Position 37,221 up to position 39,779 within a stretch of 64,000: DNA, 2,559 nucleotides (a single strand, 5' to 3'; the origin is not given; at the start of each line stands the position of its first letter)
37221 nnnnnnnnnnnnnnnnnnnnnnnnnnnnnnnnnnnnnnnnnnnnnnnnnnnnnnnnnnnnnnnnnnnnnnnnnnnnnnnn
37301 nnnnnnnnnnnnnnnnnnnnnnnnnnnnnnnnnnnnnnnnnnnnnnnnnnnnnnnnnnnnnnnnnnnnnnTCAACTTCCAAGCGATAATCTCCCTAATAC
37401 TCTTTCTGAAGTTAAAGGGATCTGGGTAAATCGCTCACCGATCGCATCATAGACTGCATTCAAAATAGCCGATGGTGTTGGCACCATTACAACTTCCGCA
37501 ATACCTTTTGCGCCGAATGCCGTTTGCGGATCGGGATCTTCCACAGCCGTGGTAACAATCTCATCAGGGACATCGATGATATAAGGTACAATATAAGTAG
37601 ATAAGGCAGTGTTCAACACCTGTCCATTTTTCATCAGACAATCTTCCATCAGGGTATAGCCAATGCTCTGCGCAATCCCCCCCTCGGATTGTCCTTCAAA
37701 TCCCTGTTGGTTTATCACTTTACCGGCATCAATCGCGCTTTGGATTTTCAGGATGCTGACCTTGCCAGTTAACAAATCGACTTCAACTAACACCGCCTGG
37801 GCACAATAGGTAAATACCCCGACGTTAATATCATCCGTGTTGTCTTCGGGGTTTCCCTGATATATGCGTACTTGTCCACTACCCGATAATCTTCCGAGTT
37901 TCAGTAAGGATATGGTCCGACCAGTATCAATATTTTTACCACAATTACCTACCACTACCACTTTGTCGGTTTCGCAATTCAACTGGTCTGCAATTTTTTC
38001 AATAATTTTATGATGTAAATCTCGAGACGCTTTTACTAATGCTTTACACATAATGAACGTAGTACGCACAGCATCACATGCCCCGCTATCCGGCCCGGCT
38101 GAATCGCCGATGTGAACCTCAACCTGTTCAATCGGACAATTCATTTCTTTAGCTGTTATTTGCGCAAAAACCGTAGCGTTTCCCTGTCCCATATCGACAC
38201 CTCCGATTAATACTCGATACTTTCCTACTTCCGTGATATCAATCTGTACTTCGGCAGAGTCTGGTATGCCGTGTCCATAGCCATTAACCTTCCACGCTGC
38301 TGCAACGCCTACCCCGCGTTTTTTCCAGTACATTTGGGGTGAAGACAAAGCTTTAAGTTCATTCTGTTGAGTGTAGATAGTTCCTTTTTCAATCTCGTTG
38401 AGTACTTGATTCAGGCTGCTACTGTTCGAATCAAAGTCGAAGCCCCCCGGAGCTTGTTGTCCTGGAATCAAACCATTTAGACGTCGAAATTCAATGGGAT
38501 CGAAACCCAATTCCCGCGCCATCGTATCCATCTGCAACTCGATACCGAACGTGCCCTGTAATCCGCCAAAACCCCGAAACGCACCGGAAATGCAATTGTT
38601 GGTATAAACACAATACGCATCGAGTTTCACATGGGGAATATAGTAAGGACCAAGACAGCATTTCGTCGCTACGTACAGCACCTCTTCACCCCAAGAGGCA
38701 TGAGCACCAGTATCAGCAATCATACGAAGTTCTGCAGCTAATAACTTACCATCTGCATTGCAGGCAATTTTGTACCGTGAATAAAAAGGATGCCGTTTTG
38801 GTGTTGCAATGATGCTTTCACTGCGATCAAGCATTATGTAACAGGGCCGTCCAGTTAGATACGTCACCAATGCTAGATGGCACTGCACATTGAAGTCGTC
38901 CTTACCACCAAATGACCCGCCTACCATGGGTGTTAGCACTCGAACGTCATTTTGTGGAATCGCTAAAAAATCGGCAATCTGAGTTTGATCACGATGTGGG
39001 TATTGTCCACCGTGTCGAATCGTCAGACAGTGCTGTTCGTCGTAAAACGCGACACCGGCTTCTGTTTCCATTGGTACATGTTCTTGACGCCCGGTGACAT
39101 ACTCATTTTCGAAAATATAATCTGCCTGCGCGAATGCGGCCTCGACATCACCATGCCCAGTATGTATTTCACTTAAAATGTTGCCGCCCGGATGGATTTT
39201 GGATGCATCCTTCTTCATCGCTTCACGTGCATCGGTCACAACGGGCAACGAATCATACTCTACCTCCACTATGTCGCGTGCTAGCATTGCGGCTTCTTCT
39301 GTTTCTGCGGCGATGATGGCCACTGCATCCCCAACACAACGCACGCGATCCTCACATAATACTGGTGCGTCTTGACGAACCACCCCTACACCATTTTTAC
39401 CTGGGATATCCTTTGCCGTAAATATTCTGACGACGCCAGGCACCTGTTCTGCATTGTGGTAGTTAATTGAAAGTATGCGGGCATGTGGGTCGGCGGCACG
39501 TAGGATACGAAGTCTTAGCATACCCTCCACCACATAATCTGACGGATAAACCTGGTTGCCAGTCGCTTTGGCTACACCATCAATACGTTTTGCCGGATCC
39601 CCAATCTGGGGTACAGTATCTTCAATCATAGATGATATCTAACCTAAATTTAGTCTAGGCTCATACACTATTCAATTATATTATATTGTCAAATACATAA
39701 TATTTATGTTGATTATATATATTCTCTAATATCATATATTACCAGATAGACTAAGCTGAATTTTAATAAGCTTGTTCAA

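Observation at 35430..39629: Molybdenum hydroxylase with reversed subunit order (Moco subunit first, fused FeS-FAD second) co-transcribed with a CDA-fold deaminase and lacking an XdhC-type chaperone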

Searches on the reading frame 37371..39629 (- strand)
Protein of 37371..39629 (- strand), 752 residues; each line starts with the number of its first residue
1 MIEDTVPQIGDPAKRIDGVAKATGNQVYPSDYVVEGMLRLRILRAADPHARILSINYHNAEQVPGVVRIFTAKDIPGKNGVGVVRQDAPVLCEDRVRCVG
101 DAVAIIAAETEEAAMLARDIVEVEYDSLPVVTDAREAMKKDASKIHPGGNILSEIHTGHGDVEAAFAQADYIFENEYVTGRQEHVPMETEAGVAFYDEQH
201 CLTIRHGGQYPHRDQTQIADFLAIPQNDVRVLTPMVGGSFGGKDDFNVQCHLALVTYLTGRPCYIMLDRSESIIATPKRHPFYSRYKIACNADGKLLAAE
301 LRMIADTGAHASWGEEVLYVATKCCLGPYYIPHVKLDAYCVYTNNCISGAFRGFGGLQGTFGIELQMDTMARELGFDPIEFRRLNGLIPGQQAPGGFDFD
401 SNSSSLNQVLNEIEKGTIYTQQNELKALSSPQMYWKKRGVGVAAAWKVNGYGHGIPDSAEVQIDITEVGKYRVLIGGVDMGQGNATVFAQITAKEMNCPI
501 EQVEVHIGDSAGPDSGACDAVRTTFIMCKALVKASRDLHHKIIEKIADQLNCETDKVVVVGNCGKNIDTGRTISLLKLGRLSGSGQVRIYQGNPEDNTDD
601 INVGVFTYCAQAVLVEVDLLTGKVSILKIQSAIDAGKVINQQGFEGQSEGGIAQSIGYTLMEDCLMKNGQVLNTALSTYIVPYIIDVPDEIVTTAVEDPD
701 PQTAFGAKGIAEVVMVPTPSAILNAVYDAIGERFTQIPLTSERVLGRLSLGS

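Call 3: search_protein_families(library=pfam, proteins=[window:37371-39629:-])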
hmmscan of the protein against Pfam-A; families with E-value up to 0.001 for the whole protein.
window:37371-39629:- (752 aa): 3 families
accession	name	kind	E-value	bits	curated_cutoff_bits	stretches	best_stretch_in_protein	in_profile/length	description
PF02738.23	MoCoBD_1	-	4.6e-81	272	27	1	146-385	2-243/244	Molybdopterin cofactor-binding domain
PF20256.3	MoCoBD_2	-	1.3e-57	195.9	27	1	429-688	18-283/283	Molybdopterin cofactor-binding domain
PF01315.27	Ald_Xan_dh_C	-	9.3e-27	94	31.3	1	23-129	1-110/110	Aldehyde oxidase and xanthine dehydrogenase, a/b hammerhead domain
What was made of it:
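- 37371..39629 (-): Molybdenum-cofactor (large) subunit, 752 aa, related to PucD and E. coli XdhA. Pfam Ald_Xan_dh_C, MoCoBD_1 and MoCoBD_2 (call 3).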

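Call 4: search_protein_families(library=ncbifam, proteins=[window:37371-39629:-])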
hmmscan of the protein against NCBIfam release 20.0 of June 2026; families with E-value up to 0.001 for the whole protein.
window:37371-39629:- (752 aa): 13 families
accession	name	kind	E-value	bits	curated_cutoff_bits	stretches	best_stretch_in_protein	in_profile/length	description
TIGR03196.1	pucD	equivalog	8e-168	560.2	783.65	1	9-744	3-754/763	xanthine dehydrogenase subunit D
NF043082.1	XdhA_XDHase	equivalog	6.6e-136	454.4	780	1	9-746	1-750/758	xanthine dehydrogenase subunit XdhA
TIGR03311.1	Se_dep_XDH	equivalog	1.8e-134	449.8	830.45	2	8-551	161-687/848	selenium-dependent xanthine dehydrogenase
TIGR03194.1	4hydrxCoA_A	equivalog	2.2e-134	449.6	994.55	1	15-746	3-744/746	4-hydroxybenzoyl-CoA reductase subunit alpha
NF007426.0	PRK09970.1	equivalog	2.2e-134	449.3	916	1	8-748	5-755/761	xanthine dehydrogenase molybdenum-binding subunit XdhA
NF045668.1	pterin_aldehy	equivalog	9.2e-125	417.8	1100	1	13-748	179-904/905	molybdopterin-dependent aldehyde oxidoreductase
NF041018.1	glyceraldDH_alpha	equivalog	6e-107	358.9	790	1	9-744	3-740/741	glyceraldehyde dehydrogenase subunit alpha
TIGR02965.1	xanthine_xdhB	equivalog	3.9e-94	316.3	849.5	1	21-731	13-730/758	xanthine dehydrogenase molybdopterin binding subunit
NF040766.1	CODH_aero_grp5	exception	7.5e-83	279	950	2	8-581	4-593/785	aerobic carbon-monoxide dehydrogenase large subunit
NF041671.1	peri_hyde_PaoC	equivalog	6.3e-82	276.1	1180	1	4-748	13-731/735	aldehyde oxidoreductase molybdenum-binding subunit PaoC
TIGR03313.1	Se_sel_red_Mo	hypoth_equivalog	1.3e-77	261.3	1101.9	2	146-748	348-949/951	molybdopterin-dependent oxidoreductase Mo/Fe-S-binding subunit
TIGR02416.1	CO_dehy_Mo_lg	equivalog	2.2e-71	241.1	991.15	1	24-744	8-767/770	aerobic carbon-monoxide dehydrogenase large subunit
TIGR02969.1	mam_aldehyde_ox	subfamily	7.5e-62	209.2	1912.3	1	8-733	575-1286/1330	aldehyde oxidase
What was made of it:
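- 37371..39629 (-): The best NCBIfam match is pucD at 560 bits, below the 783.65 cutoff (call 4).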

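Call 11: find_homologous_proteins(query=window:37371-39629:-)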
Query window:37371-39629:- (752 aa): 4940 proteins with E <= 0.001 among 8000 candidates; the best 120 are listed.
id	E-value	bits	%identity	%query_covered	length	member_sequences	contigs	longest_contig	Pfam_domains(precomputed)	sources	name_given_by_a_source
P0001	0.0e+0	1667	97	100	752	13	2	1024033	PF02738.24,PF20256.4,PF01315.28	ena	-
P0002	0.0e+0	1270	74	100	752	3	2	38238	PF02738.24,PF20256.4,PF01315.28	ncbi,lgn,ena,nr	ncbi:MAG: xanthine dehydrogenase family protein molybdopterin-binding subunit [Gammaproteobacteria b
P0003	0.0e+0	1241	71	100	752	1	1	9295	PF02738.24,PF20256.4,PF01315.28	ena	-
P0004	0.0e+0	1195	70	100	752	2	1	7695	PF02738.24,PF20256.4,PF01315.28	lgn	-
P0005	0.0e+0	1184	67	99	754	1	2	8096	PF02738.24,PF20256.4,PF01315.28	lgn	-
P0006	0.0e+0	1105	72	87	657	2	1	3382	PF02738.24,PF20256.4,PF01315.28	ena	-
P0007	0.0e+0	1054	62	100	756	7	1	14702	PF02738.24,PF20256.4,PF01315.28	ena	-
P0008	0.0e+0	1052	62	99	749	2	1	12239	PF02738.24,PF20256.4,PF01315.28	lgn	-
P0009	0.0e+0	1033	61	100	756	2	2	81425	PF02738.24,PF20256.4,PF01315.28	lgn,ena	-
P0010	2.6e-276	937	57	99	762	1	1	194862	PF02738.24,PF20256.4,PF01315.28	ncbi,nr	ncbi:MAG: xanthine dehydrogenase family protein molybdopterin-binding subunit [Rhodobacterales bacte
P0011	1.7e-271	921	57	100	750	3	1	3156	PF02738.24,PF20256.4,PF01315.28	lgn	-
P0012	4.7e-270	916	56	100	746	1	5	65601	PF02738.24,PF20256.4,PF01315.28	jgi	-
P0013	2.0e-268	911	57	99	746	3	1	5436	PF02738.24,PF20256.4,PF01315.28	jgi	jgi:CO/xanthine dehydrogenase Mo-binding subunit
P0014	2.8e-265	901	55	99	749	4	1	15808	PF02738.24,PF20256.4,PF01315.28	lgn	-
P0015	8.3e-265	899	56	99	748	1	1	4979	PF02738.24,PF20256.4,PF01315.28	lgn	-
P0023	4.2e-258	877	54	100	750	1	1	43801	PF02738.24,PF20256.4,PF01315.28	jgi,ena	jgi:CO/xanthine dehydrogenase Mo-binding subunit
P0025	3.6e-256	870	55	99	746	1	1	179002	PF02738.24,PF20256.4,PF01315.28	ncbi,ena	-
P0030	2.0e-251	855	52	99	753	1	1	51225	PF02738.24,PF20256.4,PF01315.28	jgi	jgi:xanthine dehydrogenase molybdenum-binding subunit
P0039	1.1e-240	819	51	99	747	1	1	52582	PF02738.24,PF20256.4,PF01315.28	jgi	jgi:xanthine dehydrogenase molybdenum-binding subunit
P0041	1.6e-235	802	51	99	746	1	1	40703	PF02738.24,PF20256.4,PF01315.28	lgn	-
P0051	1.7e-222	759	48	99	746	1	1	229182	PF02738.24,PF20256.4,PF01315.28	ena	-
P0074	1.2e-163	565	41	99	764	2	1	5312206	PF02738.24,PF20256.4,PF01315.28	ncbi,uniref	ncbi:xanthine dehydrogenase family protein molybdopterin-binding subunit [Cytobacillus praedii]|unir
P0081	3.2e-162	560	40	99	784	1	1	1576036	PF02738.24,PF20256.4,PF01315.28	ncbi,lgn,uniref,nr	ncbi:xanthine dehydrogenase D subunit [Geomicrobium halophilum]|uniref:Xanthine dehydrogenase D subu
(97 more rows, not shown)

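Call 12: find_encoding_contigs(protein=P0001, flank=10000, max_places=2)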
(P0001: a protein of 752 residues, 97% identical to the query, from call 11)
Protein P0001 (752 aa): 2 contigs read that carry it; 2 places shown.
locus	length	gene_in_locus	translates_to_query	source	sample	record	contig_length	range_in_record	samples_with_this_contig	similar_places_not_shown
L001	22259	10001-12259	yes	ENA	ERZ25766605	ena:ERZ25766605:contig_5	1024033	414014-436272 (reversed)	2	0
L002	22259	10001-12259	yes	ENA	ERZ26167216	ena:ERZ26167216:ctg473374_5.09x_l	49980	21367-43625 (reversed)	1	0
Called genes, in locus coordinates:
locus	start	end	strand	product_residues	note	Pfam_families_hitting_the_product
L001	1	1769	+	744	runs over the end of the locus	PF07715:Plug, PF00593:TonB_dep_Rec_b-barrel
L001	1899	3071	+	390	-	PF07690:MFS_1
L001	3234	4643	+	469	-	PF01979:Amidohydro_1, PF07969:Amidohydro_3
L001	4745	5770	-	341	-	PF00962:A_deaminase, PF19326:AMP_deaminase (faint)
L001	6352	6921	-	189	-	PF12833:HTH_18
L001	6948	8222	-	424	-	PF01571:GCV_T, PF08669:GCV_T_C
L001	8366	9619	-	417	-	PF00872:Transposase_mut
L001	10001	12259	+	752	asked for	PF01315:Ald_Xan_dh_C, PF02738:MoCoBD_1, PF20256:MoCoBD_2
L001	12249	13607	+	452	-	PF00111:Fer2, PF13085:Fer2_3 (weak), PF01799:Fer2_2, PF00941:FAD_binding_5, PF03450:CO_deh_flav_C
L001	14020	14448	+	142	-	-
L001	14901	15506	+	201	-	PF07690:MFS_1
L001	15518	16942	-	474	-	PF05598:DUF772, PF01609:DDE_Tnp_1 (weak), PF13751:DDE_Tnp_1_6 (weak)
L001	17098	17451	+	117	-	-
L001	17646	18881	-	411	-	PF04389:Peptidase_M28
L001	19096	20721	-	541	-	PF00474:SSF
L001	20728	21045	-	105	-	PF04341:DUF485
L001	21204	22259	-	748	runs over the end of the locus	PF07715:Plug, PF00593:TonB_dep_Rec_b-barrel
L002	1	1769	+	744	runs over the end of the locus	PF07715:Plug, PF00593:TonB_dep_Rec_b-barrel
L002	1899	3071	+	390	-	PF07690:MFS_1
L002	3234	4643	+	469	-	PF01979:Amidohydro_1, PF07969:Amidohydro_3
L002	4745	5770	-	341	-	PF00962:A_deaminase, PF19326:AMP_deaminase (faint)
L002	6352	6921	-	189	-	PF12833:HTH_18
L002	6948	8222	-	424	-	PF01571:GCV_T, PF08669:GCV_T_C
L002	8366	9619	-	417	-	PF00872:Transposase_mut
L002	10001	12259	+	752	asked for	PF01315:Ald_Xan_dh_C, PF02738:MoCoBD_1, PF20256:MoCoBD_2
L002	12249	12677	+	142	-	PF00111:Fer2, PF13085:Fer2_3, PF01799:Fer2_2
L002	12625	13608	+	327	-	PF00941:FAD_binding_5, PF03450:CO_deh_flav_C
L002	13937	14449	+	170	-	-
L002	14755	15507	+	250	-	PF07690:MFS_1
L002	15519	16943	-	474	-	PF05598:DUF772, PF01609:DDE_Tnp_1 (weak), PF13751:DDE_Tnp_1_6 (weak)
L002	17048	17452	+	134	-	-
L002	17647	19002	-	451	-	PF04389:Peptidase_M28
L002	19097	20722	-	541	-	PF00474:SSF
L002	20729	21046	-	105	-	PF04341:DUF485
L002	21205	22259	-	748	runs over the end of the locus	PF07715:Plug, PF00593:TonB_dep_Rec_b-barrel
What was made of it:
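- The small-subunit gene is split in L002 (call 12).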

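Call 13: find_encoding_contigs(protein=P0002, flank=10000, max_places=2)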
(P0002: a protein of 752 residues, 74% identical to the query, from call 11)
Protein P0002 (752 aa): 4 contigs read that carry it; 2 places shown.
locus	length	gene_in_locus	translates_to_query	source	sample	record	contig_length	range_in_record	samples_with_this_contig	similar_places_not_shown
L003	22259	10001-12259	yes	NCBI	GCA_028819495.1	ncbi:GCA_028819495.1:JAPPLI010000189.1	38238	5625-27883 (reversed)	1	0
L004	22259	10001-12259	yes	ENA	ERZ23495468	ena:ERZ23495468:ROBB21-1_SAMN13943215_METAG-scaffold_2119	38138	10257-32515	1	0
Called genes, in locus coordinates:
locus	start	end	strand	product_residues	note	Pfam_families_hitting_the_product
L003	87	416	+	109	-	PF13744:HTH_37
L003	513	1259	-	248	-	PF00149:Metallophos, PF12850:Metallophos_2 (faint)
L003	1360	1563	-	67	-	-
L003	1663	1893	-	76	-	-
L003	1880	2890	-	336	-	PF00561:Abhydrolase_1, PF12146:Hydrolase_4 (weak), PF12697:Abhydrolase_6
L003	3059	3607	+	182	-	PF06041:DUF924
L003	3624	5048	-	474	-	PF03747:ADP_ribosyl_GH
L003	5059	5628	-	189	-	PF00156:Pribosyltran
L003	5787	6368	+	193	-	PF00156:Pribosyltran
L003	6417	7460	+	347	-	PF00355:Rieske, PF19112:VanA_C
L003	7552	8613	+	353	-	PF00355:Rieske, PF19112:VanA_C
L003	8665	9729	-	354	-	PF14226:DIOX_N, PF03171:2OG-FeII_Oxy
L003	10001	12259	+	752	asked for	PF01315:Ald_Xan_dh_C, PF02738:MoCoBD_1, PF20256:MoCoBD_2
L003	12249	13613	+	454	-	PF00111:Fer2, PF13085:Fer2_3 (weak), PF01799:Fer2_2, PF00941:FAD_binding_5, PF03450:CO_deh_flav_C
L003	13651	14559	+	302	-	PF00126:HTH_1, PF03466:LysR_substrate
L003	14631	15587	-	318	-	PF02219:MTHFR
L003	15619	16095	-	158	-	PF12225:DUF5981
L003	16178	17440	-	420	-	PF01571:GCV_T, PF08669:GCV_T_C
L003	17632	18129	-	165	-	PF00383:dCMP_cyt_deam_1, PF14437:MafB19-deam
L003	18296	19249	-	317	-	PF22290:DmmA-like_N (weak), PF00175:NAD_binding_1 (weak), PF08030:NAD_binding_6 (faint), PF00111:Fer2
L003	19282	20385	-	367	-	PF00355:Rieske, PF19112:VanA_C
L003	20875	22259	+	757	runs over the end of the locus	PF07715:Plug, PF00593:TonB_dep_Rec_b-barrel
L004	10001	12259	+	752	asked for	PF01315:Ald_Xan_dh_C, PF02738:MoCoBD_1, PF20256:MoCoBD_2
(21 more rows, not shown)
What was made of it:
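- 36023..37381 (-): Fused 2x[2Fe-2S] + FAD (small) subunit, 452 aa, TTG start, overlapping the large-subunit gene by 11 nt (37371-37381). The same overlap is seen in L001 and L003 (calls 12, 13).
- Demethylation context: three Rieske/VanA_C genes, a reductase, a GcvT-like gene and MTHFR in L003 (call 13).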
